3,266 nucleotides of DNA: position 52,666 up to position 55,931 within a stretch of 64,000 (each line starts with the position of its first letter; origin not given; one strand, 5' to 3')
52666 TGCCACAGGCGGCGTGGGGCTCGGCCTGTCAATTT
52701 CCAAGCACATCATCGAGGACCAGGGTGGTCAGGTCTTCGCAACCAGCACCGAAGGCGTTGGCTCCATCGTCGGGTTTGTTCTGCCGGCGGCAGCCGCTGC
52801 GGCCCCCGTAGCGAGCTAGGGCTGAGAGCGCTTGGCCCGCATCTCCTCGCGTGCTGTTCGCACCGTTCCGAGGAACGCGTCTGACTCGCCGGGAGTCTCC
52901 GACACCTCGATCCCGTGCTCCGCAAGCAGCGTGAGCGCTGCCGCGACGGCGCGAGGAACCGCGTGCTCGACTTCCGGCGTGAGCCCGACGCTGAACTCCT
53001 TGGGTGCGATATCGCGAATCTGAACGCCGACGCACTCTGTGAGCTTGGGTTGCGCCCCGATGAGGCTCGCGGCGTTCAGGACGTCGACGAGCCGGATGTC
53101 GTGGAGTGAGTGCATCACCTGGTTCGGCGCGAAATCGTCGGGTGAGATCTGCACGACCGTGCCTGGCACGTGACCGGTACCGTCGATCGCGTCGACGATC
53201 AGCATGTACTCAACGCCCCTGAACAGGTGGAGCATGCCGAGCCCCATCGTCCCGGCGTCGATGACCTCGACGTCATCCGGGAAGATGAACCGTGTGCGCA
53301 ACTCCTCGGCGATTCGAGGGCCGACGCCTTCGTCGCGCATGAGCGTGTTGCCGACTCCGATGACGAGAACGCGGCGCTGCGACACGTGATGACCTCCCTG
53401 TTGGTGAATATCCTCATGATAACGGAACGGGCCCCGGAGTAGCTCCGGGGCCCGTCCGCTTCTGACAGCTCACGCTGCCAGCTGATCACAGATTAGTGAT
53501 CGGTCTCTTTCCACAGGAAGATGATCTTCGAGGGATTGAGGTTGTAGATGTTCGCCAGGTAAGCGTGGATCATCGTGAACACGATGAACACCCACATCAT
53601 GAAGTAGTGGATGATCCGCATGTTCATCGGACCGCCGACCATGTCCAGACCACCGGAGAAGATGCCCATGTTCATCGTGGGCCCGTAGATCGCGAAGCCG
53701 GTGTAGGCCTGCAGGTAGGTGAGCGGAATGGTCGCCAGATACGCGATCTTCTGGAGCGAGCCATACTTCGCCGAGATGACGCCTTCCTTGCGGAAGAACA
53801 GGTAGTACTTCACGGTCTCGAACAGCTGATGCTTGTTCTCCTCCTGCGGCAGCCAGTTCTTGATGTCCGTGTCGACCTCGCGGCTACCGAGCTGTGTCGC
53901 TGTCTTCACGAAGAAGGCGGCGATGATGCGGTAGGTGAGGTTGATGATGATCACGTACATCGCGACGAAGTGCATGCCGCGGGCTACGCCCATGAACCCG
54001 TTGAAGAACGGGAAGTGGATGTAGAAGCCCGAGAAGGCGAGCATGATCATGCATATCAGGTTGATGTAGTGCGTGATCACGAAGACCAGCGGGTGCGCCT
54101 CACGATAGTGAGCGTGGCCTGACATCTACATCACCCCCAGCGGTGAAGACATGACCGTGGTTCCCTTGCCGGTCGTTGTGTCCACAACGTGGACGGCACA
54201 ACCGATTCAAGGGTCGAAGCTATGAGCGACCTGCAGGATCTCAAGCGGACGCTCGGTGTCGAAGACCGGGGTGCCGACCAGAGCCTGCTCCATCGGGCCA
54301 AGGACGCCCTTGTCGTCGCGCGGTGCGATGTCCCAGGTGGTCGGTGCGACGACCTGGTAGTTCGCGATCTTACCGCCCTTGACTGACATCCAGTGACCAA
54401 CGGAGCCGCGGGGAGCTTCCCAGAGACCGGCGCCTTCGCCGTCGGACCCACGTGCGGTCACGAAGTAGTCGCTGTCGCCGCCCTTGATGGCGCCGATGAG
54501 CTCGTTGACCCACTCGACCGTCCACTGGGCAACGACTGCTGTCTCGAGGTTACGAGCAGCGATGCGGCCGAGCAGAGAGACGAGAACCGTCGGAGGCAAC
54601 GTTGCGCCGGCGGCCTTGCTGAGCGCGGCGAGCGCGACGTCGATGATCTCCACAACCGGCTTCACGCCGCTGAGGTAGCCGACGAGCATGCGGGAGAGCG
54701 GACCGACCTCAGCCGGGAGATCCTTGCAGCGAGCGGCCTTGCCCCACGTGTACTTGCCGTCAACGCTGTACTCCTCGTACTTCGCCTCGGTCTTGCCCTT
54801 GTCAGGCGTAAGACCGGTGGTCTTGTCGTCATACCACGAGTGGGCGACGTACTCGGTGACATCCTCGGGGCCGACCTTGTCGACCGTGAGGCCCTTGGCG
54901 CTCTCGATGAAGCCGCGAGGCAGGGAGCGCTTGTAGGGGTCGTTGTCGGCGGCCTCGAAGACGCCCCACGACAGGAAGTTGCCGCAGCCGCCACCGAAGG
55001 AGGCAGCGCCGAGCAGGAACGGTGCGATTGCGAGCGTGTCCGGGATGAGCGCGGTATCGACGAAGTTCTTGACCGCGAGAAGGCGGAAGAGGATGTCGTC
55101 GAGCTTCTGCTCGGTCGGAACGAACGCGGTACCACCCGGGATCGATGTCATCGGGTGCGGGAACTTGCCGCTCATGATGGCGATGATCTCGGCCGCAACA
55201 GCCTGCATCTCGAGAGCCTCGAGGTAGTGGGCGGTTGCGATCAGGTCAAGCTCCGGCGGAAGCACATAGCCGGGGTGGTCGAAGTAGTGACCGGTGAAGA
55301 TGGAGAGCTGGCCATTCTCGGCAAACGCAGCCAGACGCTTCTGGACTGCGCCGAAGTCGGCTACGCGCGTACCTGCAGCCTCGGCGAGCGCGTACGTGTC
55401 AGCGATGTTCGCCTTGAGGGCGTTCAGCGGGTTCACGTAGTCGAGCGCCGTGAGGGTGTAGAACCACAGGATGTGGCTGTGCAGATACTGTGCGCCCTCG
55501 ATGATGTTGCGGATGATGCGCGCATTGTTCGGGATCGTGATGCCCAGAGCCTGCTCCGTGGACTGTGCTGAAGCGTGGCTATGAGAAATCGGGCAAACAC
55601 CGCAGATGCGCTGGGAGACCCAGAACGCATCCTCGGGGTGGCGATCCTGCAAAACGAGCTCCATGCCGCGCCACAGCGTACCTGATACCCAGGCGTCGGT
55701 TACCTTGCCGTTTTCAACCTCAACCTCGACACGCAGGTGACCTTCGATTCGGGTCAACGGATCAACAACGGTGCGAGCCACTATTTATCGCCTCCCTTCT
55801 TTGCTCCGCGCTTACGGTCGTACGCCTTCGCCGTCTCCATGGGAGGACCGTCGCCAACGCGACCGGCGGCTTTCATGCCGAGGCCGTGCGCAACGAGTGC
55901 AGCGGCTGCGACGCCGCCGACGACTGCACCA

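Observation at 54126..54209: In-frame TGA on the first Cys of the C-terminal DPCxxCxxH nickel motif: a selenocysteine [NiFeSe] hydrogenase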

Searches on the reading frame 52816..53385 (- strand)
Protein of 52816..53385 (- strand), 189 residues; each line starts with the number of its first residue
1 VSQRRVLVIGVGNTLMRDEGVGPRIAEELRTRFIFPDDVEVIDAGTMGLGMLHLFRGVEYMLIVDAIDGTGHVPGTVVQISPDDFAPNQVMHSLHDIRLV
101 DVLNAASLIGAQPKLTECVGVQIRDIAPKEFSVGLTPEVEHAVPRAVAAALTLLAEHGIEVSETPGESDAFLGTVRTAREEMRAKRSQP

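Call 70: search_protein_families(library=ncbifam, proteins=[window:52816-53385:-], max_evalue=1e-8)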
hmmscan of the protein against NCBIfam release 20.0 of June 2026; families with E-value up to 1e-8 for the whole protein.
window:52816-53385:- (189 aa): 7 families
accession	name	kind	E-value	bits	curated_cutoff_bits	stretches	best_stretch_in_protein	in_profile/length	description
TIGR00072.1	hydrog_prot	superfamily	1.3e-36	125.7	47.45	1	7-153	1-144/145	hydrogenase maturation protease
TIGR00140.1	hupD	subfamily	1.8e-32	112.4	151.8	1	6-158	1-151/151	HyaD/HybD family hydrogenase maturation endopeptidase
NF007777.0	PRK10466.1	equivalog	1.3e-29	103.1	190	1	5-162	2-157/164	HyaD/HybD family hydrogenase maturation endopeptidase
NF045519.1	NiFeSe_H2_mat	exception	2.4e-28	98.9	190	1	5-150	2-143/152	NiFeSe hydrogenase maturation protease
NF007616.0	PRK10264.1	equivalog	1.3e-21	77.1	261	1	1-160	1-159/195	hydrogenase 1 maturation protease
TIGR00130.1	frhD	equivalog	1.7e-21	76.9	134.95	1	3-154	2-151/153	coenzyme F420-reducing hydrogenase, FrhD protein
TIGR00142.1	hycI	equivalog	2.3e-09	37.2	119.1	1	7-148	2-136/146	hydrogenase maturation peptidase HycI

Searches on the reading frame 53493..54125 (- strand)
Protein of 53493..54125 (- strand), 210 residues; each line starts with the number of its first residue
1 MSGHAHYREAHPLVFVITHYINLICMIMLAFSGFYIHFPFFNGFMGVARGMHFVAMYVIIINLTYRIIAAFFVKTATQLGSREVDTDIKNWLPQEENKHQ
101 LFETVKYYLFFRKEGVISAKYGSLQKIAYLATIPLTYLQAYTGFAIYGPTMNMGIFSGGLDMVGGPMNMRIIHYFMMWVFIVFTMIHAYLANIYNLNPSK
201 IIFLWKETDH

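Call 70: search_protein_families(library=ncbifam, proteins=[window:53493-54125:-], max_evalue=1e-8)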
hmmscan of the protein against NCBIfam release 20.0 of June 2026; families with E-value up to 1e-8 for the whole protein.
window:53493-54125:- (210 aa): 1 family
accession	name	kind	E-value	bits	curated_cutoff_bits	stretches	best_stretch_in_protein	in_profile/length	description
TIGR02125.1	CytB-hydogenase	equivalog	5.5e-27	94.7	121.5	1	14-192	6-189/212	Ni/Fe-hydrogenase, b-type cytochrome subunit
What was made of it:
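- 53493..54125 (-): b-type cytochrome subunit of the hydrogenase (210 aa). Its ATG follows the readthrough stop directly. Its only NCBIfam match is TIGR02125 at 94.7 bits, below the 121.5-bit cut-off (call 70).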

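Call 71: find_encoding_contigs(protein=window:53493-54125:-, flank=500, max_places=10)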
Protein window:53493-54125:- (210 aa): 3 contigs read that carry it; 1 place shown.
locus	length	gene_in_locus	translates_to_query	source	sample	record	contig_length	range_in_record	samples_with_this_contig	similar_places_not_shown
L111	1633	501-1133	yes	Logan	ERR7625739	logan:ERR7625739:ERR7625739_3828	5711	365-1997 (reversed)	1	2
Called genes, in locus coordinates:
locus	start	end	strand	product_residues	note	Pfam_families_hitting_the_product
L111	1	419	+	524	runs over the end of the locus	PF27537:HoxH (weak), PF00374:NiFeSe_Hases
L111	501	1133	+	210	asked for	PF01292:Ni_hydr_CYTB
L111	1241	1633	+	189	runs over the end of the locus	PF01750:HycI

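Call 72: find_encoding_contigs(protein=window:53493-54125:-, flank=10000, max_places=3)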
Protein window:53493-54125:- (210 aa): 2 contigs read that carry it; 2 places shown.
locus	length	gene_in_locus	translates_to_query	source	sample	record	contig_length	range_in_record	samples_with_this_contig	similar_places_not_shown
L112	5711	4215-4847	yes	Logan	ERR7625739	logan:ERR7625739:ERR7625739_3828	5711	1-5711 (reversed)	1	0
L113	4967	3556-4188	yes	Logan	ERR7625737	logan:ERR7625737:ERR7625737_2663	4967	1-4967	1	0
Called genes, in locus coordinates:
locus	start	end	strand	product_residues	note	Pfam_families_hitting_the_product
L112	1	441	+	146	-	?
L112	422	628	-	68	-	-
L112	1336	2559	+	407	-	PF01058:Oxidored_q6, PF14720:NiFe_hyd_SSU_C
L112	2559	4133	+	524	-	PF27537:HoxH (weak), PF00374:NiFeSe_Hases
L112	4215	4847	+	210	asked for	PF01292:Ni_hydr_CYTB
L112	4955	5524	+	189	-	PF01750:HycI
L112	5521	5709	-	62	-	?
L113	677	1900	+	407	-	PF01058:Oxidored_q6, PF14720:NiFe_hyd_SSU_C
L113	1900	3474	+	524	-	PF27537:HoxH (weak), PF00374:NiFeSe_Hases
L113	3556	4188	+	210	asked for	PF01292:Ni_hydr_CYTB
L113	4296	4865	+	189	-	PF01750:HycI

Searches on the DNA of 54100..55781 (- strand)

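Call 63: search_rna_families(source=window, start=54100, end=54260, threshold=evalue, max_evalue=10)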
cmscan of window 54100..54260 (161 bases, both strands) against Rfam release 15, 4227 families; matches with E-value up to 10: 0.
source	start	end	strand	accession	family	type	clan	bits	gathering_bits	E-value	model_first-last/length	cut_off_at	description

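Call 64: build_rna_model(alignment_id=A3, structure=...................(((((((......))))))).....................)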
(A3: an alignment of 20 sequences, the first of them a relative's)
Model R1 built from alignment A3 (20 sequences, 60 columns); structure: as given.
model positions 60; base pairs 7; branch points 0; effective number of sequences 5.36; information 0.931 bits per position. Calibrated on 0.2 Mb of random sequence (short: E-values are rough).
structure used (alignment columns):
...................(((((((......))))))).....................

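Call 65: search_with_rna_model(model_id=R1, sources=[window, L001, L003, L004, L005, L006, L007, L022, L030, L034, L035, L036, L038, L039, L041, L042, L044, L048, L051, L052, L055, L058, L059, L060, L061, L064, L065, L066, L067, L070, L071, L072, L075, L076, L078, L081, L088, L092, L093, L095, L096, L097, L098, L099, L101, L102, L105, L106, L107], max_evalue=10)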
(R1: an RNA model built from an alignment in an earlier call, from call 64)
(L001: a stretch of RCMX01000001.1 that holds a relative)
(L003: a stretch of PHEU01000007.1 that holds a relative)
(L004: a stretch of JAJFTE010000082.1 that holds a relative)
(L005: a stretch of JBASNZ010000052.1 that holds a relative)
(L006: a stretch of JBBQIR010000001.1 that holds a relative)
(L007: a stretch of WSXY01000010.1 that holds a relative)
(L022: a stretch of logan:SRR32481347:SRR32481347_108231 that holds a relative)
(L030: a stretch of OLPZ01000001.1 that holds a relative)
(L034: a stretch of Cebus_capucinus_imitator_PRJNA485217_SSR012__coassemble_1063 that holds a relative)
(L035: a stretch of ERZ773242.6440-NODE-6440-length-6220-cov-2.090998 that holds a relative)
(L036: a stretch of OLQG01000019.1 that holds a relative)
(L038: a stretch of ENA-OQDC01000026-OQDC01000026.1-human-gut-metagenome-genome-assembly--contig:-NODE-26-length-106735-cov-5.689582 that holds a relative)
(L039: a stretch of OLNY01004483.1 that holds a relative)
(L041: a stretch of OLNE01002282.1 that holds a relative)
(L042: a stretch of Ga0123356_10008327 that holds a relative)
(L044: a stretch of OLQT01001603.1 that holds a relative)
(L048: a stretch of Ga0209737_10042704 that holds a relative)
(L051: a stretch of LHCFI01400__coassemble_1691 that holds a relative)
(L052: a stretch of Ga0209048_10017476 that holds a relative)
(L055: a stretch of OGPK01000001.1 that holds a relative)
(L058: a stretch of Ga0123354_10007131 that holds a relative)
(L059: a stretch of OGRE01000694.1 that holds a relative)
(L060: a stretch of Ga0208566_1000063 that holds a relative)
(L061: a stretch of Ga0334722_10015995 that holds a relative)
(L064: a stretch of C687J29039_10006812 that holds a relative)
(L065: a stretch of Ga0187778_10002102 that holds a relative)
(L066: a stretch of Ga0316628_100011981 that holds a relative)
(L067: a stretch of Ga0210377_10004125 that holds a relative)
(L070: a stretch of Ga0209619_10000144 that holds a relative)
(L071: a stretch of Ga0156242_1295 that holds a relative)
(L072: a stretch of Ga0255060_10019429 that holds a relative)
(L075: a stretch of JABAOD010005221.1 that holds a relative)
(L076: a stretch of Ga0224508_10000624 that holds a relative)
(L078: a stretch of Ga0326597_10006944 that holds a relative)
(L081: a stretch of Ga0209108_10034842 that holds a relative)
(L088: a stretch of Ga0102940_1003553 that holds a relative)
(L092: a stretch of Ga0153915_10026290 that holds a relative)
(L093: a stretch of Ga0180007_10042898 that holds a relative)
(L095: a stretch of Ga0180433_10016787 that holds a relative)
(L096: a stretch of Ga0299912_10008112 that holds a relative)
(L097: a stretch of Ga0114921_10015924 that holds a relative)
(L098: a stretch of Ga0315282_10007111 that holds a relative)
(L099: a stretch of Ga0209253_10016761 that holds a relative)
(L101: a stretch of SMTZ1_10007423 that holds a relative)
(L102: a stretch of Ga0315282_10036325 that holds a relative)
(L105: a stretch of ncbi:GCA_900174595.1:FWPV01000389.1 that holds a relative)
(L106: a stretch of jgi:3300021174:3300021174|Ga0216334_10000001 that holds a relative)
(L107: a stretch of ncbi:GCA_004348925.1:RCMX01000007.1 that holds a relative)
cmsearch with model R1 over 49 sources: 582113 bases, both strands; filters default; matches with E-value up to 10: 61.
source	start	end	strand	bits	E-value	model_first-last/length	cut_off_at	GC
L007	4585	4644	+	47.9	1.5e-11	1-60/60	no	0.58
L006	4585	4644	+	46.2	5e-11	1-60/60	no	0.57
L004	2102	2161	+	45.6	7.3e-11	1-60/60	no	0.6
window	54156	54215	-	41.4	1.2e-09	1-60/60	no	0.6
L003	2812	2871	+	41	1.6e-09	1-60/60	no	0.6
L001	4567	4626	+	40.5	2.3e-09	1-60/60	no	0.57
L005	4570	4629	+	38.8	7.3e-09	1-60/60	no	0.65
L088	2148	2207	-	38.7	7.6e-09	1-60/60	no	0.65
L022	1999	2058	+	31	1.4e-06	1-60/60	no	0.67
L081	1675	1734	+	28.5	7.4e-06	1-60/60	no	0.58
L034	10023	10082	+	28.5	7.4e-06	1-60/60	no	0.57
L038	8700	8759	+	26.7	2.5e-05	1-60/60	no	0.52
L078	6885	6944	+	26.6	2.7e-05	1-60/60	no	0.5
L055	11615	11674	+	24.4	0.00012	1-60/60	no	0.5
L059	11615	11674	+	22.2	0.00055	1-60/60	no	0.57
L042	5783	5842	+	20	0.0023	1-60/60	no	0.62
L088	7777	7843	+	17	0.018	1-60/60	no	0.52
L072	2447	2506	+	15.1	0.067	1-60/60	no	0.62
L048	2869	2928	+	14.7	0.085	1-60/60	no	0.48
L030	11600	11659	+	13.9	0.14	1-60/60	no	0.6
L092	4653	4704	+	13.5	0.19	1-60/60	no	0.69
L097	2595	2652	+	13.2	0.23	1-60/60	no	0.67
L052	5563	5619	+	13.2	0.23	1-60/60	no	0.61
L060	11510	11566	+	13.2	0.23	1-60/60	no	0.61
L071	2143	2202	+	13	0.26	1-60/60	no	0.62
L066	5504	5563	+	13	0.27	1-60/60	no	0.7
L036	11549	11608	+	12.8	0.31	1-60/60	no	0.65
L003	974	1024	+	12.5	0.38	1-60/60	no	0.65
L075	4683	4739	+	12.5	0.39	1-60/60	no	0.51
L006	2735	2785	+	12.2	0.48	1-60/60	no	0.65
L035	5224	5283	+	11.7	0.66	1-60/60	no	0.72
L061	1657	1707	+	11.5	0.75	1-60/60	no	0.69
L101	11486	11537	+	11.1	0.95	1-60/60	no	0.48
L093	2856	2916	+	10.8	1.2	1-60/60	no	0.52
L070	18526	18542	+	10.4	1.6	1-60/60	no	0.59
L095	4499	4550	+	10.3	1.6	1-60/60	no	0.58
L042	3642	3676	+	10.2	1.8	1-60/60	no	0.63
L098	9633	9658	+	10.1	1.9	20-51/60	no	0.62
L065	9513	9524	-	9.9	2.1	1-60/60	no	0.33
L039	5145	5204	+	9.9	2.2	1-60/60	no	0.62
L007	2735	2785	+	9.7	2.4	1-60/60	no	0.63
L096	3160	3211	+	9.7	2.6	1-60/60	no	0.52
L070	11510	11562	+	9.7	2.6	1-60/60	no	0.45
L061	3396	3461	+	9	4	1-60/60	no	0.48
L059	9687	9716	+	9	4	1-60/60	no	0.6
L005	2711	2756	+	9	4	1-60/60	no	0.65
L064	1363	1408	+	8.7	4.9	1-60/60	no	0.57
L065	6447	6512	+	8.5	5.7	1-60/60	no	0.55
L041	2230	2289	+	8.4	6.2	1-60/60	no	0.63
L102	2740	2775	+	8.3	6.3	1-60/60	no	0.58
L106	6327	6344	+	8.3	6.4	1-60/60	no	0.5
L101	9918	9951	+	8.3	6.4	1-60/60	no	0.5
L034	8112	8178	+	8.2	7.1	1-60/60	no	0.52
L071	1299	1316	+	8.1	7.2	1-60/60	no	0.5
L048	812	863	+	7.9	8.2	1-60/60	no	0.65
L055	9687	9716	+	7.9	8.4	1-60/60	no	0.57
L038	6789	6855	+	7.8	8.8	1-60/60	no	0.51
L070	12243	12257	-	7.7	9.8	1-60/60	no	0.47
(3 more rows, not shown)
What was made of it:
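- Cys loci score 31 bits or less (call 65).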
